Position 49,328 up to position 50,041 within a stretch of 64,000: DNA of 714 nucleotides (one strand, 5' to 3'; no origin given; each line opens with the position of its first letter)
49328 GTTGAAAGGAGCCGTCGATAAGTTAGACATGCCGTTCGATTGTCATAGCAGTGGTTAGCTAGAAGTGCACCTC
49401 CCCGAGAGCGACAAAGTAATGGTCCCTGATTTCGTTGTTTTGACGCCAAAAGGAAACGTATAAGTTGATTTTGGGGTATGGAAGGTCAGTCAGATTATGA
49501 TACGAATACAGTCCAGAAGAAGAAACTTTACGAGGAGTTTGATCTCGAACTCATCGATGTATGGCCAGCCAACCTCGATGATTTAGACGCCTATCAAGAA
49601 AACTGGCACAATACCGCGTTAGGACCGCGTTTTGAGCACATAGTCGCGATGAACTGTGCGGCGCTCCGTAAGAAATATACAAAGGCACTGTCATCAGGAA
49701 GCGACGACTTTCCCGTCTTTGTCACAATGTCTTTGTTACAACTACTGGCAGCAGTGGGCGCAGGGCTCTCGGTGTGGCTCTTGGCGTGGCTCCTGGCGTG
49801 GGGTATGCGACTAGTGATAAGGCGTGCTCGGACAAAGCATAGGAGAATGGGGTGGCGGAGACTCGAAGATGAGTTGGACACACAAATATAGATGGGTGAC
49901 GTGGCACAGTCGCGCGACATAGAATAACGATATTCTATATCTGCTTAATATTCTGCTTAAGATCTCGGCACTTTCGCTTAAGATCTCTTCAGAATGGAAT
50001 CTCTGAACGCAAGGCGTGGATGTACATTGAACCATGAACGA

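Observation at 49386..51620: Lower-GC compositional island containing a scramblase gene and an atypical 137-aa ORF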

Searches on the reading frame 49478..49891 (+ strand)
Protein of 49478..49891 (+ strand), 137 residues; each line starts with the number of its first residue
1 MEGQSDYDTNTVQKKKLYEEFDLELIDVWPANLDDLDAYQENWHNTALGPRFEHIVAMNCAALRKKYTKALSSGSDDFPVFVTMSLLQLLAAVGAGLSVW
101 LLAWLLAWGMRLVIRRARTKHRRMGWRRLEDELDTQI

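Call 6: search_protein_families(library=pfam, proteins=[window:49478-49891:+], max_evalue=0.1)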
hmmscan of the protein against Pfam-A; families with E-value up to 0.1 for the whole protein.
window:49478-49891:+ (137 aa): 1 family
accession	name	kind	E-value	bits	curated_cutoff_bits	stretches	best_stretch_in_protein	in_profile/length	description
PF20655.3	Vps52_C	-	0.073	12.9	24.1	1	36-84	174-220/310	Vps52, C-terminal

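Call 8: find_encoding_contigs(protein=window:49478-49891:+, flank=8000, max_places=8)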
Protein window:49478-49891:+ (137 aa): 7 contigs read that carry it; 7 places shown.
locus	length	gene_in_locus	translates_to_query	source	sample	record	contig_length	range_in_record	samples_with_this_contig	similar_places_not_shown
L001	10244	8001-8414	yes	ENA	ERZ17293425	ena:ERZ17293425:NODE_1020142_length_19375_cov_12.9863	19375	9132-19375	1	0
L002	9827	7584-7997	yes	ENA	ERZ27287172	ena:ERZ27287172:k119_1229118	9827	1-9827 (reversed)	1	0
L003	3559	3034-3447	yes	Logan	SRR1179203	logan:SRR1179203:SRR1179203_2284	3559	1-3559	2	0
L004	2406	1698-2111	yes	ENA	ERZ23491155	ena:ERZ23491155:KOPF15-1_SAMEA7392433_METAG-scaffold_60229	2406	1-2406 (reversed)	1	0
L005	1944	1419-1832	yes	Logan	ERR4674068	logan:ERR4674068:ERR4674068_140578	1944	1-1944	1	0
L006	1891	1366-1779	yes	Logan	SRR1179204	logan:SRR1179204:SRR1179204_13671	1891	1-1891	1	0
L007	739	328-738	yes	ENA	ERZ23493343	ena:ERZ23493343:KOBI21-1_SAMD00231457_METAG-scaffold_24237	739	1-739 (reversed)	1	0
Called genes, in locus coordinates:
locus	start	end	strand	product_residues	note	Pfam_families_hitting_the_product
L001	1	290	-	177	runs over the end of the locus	-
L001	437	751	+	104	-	-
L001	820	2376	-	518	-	PF22099:MRS2-like, PF01544:CorA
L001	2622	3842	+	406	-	PF10516:SHNi-TPR, PF13424:TPR_12 (weak)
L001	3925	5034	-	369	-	PF03372:Exo_endo_phos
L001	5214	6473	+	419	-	PF00149:Metallophos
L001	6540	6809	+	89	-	-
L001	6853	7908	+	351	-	-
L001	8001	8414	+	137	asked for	-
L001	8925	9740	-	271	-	PF03803:Scramblase (weak)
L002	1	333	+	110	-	?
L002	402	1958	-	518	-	PF22099:MRS2-like, PF01544:CorA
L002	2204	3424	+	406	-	PF10516:SHNi-TPR, PF13424:TPR_12 (weak)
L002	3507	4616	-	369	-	PF03372:Exo_endo_phos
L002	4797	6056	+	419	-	PF00149:Metallophos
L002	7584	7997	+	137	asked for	-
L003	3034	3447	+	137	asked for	-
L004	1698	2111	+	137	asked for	-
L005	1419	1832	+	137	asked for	-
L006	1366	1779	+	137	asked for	-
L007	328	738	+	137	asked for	?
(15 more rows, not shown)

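Call 10: find_homologous_proteins(query=window:49478-49891:+, max_evalue=0.01)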
Query window:49478-49891:+ (137 aa): 19 proteins with E <= 0.01 among 51 candidates.
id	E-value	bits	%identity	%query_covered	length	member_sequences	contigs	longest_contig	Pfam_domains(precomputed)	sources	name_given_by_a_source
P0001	2.4e-87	308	100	100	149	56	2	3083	-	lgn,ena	-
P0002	2.5e-64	233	79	100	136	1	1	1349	-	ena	-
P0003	1.8e-44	169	76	76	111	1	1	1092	-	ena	-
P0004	1.9e-40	156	90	61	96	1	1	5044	-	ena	-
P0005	1.3e-38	150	84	61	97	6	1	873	-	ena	-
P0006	1.6e-35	140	91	58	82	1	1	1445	-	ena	-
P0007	2.3e-35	139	74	75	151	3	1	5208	PF00026.29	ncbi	-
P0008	2.9e-35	139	83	61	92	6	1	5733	-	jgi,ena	-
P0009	7.7e-35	138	90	58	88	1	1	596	-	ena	-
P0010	6.0e-30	122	77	61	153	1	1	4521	-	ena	-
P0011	8.1e-25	105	62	75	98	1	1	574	-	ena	-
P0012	3.7e-22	96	60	75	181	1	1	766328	-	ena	-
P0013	2.1e-19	87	61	75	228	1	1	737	PF14541.12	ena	-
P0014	6.4e-19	86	67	61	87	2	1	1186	-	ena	-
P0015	4.3e-18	83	67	55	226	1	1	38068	-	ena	-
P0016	5.1e-18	83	83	21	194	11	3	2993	PF14541.12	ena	-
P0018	4.7e-14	70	95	28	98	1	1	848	-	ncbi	-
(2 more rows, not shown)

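Call 13: list_cluster_members(proteins=[P0018, P0007, P0001, P0012])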
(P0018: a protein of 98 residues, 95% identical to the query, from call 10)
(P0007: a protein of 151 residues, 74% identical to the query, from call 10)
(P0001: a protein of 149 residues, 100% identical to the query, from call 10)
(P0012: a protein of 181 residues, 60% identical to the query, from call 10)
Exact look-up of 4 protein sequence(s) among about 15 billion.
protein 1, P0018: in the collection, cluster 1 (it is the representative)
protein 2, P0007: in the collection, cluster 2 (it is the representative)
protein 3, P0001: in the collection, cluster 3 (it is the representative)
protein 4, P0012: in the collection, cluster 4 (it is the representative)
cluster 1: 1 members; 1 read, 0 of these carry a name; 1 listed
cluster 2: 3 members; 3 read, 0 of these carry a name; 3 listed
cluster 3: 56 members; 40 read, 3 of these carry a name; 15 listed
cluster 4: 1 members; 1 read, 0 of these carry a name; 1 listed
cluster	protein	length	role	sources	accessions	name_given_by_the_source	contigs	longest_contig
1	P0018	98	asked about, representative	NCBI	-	-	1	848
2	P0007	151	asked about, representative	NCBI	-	-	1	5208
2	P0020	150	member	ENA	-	-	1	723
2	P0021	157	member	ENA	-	-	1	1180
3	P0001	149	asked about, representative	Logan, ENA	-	-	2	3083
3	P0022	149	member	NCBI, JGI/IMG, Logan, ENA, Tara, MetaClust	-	hypothetical protein | strand:+ start:2927 stop:3376 length:450 start_codon:yes stop_codon:yes gene_type:complete | TARA_066_SRF_0.22-3_scaffold85832_1_gene69568 "" ""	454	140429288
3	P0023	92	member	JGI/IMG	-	hypothetical protein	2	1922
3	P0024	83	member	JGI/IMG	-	hypothetical protein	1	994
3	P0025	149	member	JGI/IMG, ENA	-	-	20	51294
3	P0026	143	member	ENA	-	-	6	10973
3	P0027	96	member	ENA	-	-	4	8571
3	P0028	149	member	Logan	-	-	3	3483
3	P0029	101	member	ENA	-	-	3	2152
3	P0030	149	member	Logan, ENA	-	-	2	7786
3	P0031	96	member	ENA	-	-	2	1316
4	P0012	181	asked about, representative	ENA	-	-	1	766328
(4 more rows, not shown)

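Call 14: find_encoding_contigs(protein=P0018, flank=5000, max_places=6)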
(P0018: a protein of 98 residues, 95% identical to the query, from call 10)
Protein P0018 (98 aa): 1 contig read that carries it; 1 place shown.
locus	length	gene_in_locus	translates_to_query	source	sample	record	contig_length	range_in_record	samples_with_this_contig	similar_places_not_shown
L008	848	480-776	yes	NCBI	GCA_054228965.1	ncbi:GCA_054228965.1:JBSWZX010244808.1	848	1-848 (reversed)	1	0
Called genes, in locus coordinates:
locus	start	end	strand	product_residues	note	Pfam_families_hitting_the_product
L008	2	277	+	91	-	?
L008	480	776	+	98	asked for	-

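Call 15: find_encoding_contigs(protein=P0012, flank=10000, max_places=4)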
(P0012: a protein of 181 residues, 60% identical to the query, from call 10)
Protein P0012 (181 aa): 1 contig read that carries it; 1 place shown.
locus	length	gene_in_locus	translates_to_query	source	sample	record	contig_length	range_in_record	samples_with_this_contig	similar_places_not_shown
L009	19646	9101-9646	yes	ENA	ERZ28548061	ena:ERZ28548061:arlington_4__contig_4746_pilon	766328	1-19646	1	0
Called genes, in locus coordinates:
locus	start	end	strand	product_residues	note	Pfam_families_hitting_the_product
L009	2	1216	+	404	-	?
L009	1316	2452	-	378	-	PF00026:Asp, PF14541:TAXi_C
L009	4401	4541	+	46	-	-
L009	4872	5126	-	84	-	-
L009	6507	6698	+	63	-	-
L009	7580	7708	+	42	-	-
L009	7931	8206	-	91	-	-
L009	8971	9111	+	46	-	-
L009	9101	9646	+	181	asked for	-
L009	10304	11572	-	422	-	PF21743:PTM_DIR17_Tudor (weak)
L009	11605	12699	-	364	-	PF00145:DNA_methylase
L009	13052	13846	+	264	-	-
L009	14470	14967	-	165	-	-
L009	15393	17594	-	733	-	PF19263:DUF5906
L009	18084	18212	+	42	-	-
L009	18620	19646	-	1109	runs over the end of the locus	PF01764:Lipase_3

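Call 16: find_encoding_contigs(protein=P0007, flank=5000, max_places=4)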
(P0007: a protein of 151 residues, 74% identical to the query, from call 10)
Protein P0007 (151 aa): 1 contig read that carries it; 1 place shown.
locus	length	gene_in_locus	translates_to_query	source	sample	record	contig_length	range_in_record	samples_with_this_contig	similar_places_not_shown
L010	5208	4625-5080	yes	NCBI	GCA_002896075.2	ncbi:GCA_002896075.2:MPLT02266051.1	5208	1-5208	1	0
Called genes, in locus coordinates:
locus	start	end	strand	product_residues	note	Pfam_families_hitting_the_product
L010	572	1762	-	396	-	PF00504:Chloroa_b-bind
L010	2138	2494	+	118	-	-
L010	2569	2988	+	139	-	-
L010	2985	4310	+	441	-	PF00226:DnaJ, PF13459:Fer4_15, PF13370:Fer4_13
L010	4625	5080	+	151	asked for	PF00026:Asp (weak)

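Call 39: search_protein_families(library=pfam, proteins=[P0018, P0013, P0016, P0012, P0015, L008:2-277:+], max_evalue=1)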
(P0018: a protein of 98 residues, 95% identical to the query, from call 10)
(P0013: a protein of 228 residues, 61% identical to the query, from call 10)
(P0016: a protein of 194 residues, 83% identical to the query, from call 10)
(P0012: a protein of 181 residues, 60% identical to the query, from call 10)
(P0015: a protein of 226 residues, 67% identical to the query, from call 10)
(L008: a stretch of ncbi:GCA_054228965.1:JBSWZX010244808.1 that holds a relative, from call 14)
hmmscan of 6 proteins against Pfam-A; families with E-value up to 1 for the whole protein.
P0018 (98 aa): 0 families

P0013 (228 aa): 3 families
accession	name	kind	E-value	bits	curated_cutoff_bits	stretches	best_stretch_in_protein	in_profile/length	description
PF14541.11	TAXi_C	-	3.9e-10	40.2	23.9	1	53-147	72-157/161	Xylanase inhibitor C-terminal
PF00026.29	Asp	-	0.00039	20.4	19.9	1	71-151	242-314/315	Eukaryotic aspartyl protease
PF12010.13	DUF3502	-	0.14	13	24.4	1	138-169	3-34/69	Domain of unknown function (DUF3502)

P0016 (194 aa): 3 families
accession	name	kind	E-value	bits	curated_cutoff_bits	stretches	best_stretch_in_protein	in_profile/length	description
PF14541.11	TAXi_C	-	2.8e-08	34.1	23.9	1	50-140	78-159/161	Xylanase inhibitor C-terminal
PF00026.29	Asp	-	0.00058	19.8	19.9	1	63-141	243-313/315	Eukaryotic aspartyl protease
PF12010.13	DUF3502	-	0.011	16.5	24.4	1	129-178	3-52/69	Domain of unknown function (DUF3502)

P0012 (181 aa): 3 families
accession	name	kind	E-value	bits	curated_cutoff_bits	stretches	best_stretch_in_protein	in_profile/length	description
PF14541.11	TAXi_C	-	0.042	14.1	23.9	1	42-88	119-158/161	Xylanase inhibitor C-terminal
PF00026.29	Asp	-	0.053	13.4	19.9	1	38-91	269-314/315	Eukaryotic aspartyl protease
PF12010.13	DUF3502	-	0.16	12.8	24.4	1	78-110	3-35/69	Domain of unknown function (DUF3502)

P0015 (226 aa): 2 families
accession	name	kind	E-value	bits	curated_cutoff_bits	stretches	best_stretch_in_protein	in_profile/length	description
PF12010.13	DUF3502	-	0.0089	16.9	24.4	1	140-183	3-46/69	Domain of unknown function (DUF3502)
PF16808.10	PKcGMP_CC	-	0.012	15.6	35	1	95-116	5-26/35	Coiled-coil N-terminus of cGMP-dependent protein kinase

L008:2-277:+ (91 aa): 0 families

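Call 40: search_protein_families(library=ncbifam, proteins=[P0018, window:49478-49891:+], max_evalue=1)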
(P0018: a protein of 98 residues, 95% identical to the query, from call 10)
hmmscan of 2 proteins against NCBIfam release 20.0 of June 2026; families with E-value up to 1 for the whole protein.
P0018 (98 aa): 1 family
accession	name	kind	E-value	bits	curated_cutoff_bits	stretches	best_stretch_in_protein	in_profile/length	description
NF047862.1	VapBLeptosp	equivalog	0.14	12.1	100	1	3-47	10-53/76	type II toxin-antitoxin system antitoxin VapB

window:49478-49891:+ (137 aa): 1 family
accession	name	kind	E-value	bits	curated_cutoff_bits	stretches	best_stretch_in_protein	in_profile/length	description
NF050032.1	Rv1733c_fam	subfamily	0.078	12.9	80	1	91-128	136-173/180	Rv1733c family protein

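Call 41: search_protein_families(library=phrogs, proteins=[P0018, window:49478-49891:+], max_evalue=1)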
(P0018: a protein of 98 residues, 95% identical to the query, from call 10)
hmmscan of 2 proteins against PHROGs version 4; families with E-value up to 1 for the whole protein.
P0018 (98 aa): 0 families

window:49478-49891:+ (137 aa): 0 families

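Call 43: find_related_loci(query=window:49478-49891:+, collection=viral_contigs, flank=5000)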
Query window:49478-49891:+ (137 aa) in viral_contigs; peptide patterns used: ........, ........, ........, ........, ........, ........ (x = any residue, [..] = any of these).
2 stretches matched a pattern, but none encodes a relative of the query by tblastn (E <= 1e-3).

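Call 48: search_protein_representatives(protein=P0018)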
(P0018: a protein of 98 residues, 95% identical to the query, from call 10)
Query: 98 residues. Proteins with E-value up to 0.001 (for the whole library): 313; up to 1e-10: 12; up to 1e-30: 2. The best 150 are listed.
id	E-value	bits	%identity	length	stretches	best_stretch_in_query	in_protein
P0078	3.6e-35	136.3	67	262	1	8-98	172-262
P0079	2.7e-33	130.3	67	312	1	9-98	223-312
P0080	3.2e-25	104.4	55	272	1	8-98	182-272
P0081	7.6e-25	103.2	60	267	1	9-88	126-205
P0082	2.6e-24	101.5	61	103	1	8-82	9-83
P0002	7.9e-15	71.0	92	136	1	46-85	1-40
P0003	1.1e-14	70.5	92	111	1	46-85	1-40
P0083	4.9e-12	62.0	44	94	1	8-95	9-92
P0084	6.2e-12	61.7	41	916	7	32-65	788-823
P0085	1.6e-11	60.4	42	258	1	10-94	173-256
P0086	4.1e-11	59.1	41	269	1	9-94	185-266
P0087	7.7e-11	58.2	38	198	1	10-94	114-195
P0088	2.5e-10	56.6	40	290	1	10-95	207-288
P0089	2.8e-10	56.4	42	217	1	10-96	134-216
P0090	5.1e-10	55.5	44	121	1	11-96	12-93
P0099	1.8e-08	50.6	38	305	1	7-96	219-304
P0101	4.6e-08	49.3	38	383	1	10-90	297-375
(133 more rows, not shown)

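Call 49: search_protein_families(library=pfam, proteins=[P0078, P0079, P0080, P0081, P0085, P0088, P0099, P0101, P0084], max_evalue=0.01)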
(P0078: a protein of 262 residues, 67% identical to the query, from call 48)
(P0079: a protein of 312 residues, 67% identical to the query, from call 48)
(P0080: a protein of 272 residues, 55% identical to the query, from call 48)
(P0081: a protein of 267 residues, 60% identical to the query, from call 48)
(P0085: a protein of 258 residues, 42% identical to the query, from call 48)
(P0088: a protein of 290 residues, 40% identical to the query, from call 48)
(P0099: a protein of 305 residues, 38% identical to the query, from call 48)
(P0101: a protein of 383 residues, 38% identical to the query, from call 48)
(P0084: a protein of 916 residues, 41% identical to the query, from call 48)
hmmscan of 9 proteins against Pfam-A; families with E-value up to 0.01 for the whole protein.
P0078 (262 aa): 0 families

P0079 (312 aa): 0 families

P0080 (272 aa): 0 families

P0081 (267 aa): 0 families

P0085 (258 aa): 1 family
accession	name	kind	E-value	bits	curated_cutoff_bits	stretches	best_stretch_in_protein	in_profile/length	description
PF10539.14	Dev_Cell_Death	-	1.6e-11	44.5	27.8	1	4-87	3-87/126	Development and cell death domain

P0088 (290 aa): 4 families
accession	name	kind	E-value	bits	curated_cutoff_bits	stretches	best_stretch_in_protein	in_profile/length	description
PF03374.19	ANT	-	6e-09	36.6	25.3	1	74-126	18-70/108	Phage antirepressor protein KilAC domain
PF25213.1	HVO_A0261_N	-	6e-06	26.5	35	0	24-51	46-73/86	HVO_A0261 N-terminal domain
PF06969.22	HemN_C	-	0.0018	18.7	24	1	6-48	21-67/67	HemN C-terminal domain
PF23589.2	WH_AprA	-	0.0038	18.2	27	0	11-46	30-65/94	AprA winged helix domain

P0099 (305 aa): 1 family
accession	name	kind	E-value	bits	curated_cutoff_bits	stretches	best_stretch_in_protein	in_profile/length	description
PF18576.7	HTH_52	-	0.0048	17.5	26.6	0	6-33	23-50/64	Helix-turn-helix domain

P0101 (383 aa): 1 family
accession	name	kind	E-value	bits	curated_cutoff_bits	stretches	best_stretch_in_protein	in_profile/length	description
PF10539.14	Dev_Cell_Death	-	2.6e-54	182.8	27.8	2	4-123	2-126/126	Development and cell death domain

P0084 (916 aa): 10 families
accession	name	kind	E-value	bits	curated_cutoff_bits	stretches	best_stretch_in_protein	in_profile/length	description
PF19864.5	Radical_SAM_N2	-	6.6e-11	42.3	29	0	267-306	100-139/151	Radical SAM proteins, N-terminal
PF09493.15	DUF2389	-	7.9e-11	42.8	25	0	346-373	24-51/61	Tryptophan-rich protein (DUF2389)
PF21227.3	Myb_DNA-binding_7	-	1.6e-07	31.6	27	0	480-500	17-37/49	Myb-like DNA-binding domain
PF20909.2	SpGH101_helical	-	2e-07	31.3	27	0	620-653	20-55/60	Endo-alpha-N-acetylgalactosaminidase, helical bundle domain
PF20543.3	CowN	-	3.5e-07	31.1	27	0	469-512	8-51/94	N2-fixation sustaining protein CowN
PF00989.32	PAS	-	2.4e-05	24.7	22.6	0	153-198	68-108/113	PAS fold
PF21125.3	MPN_2A_DUB_like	-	0.00019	21.5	27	0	742-790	62-111/171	BRCA1-A complex subunit Abraxas 1 MPN domain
PF05595.16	DUF771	-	0.00098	19.6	22.9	0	626-666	5-45/90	Domain of unknown function (DUF771)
PF11503.13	YNR034W-A-like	-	0.0013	19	25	0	127-150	39-62/72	YNR034W-A-like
PF17452.7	YnfE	-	0.004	17.8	25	0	360-410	10-60/78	Uncharacterized YnfE-like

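Call 52: search_solved_structures(query=P0079, max_evalue=1)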
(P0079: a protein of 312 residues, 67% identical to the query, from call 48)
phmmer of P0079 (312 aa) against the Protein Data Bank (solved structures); distinct sequences matched with E-value up to 1: 0.
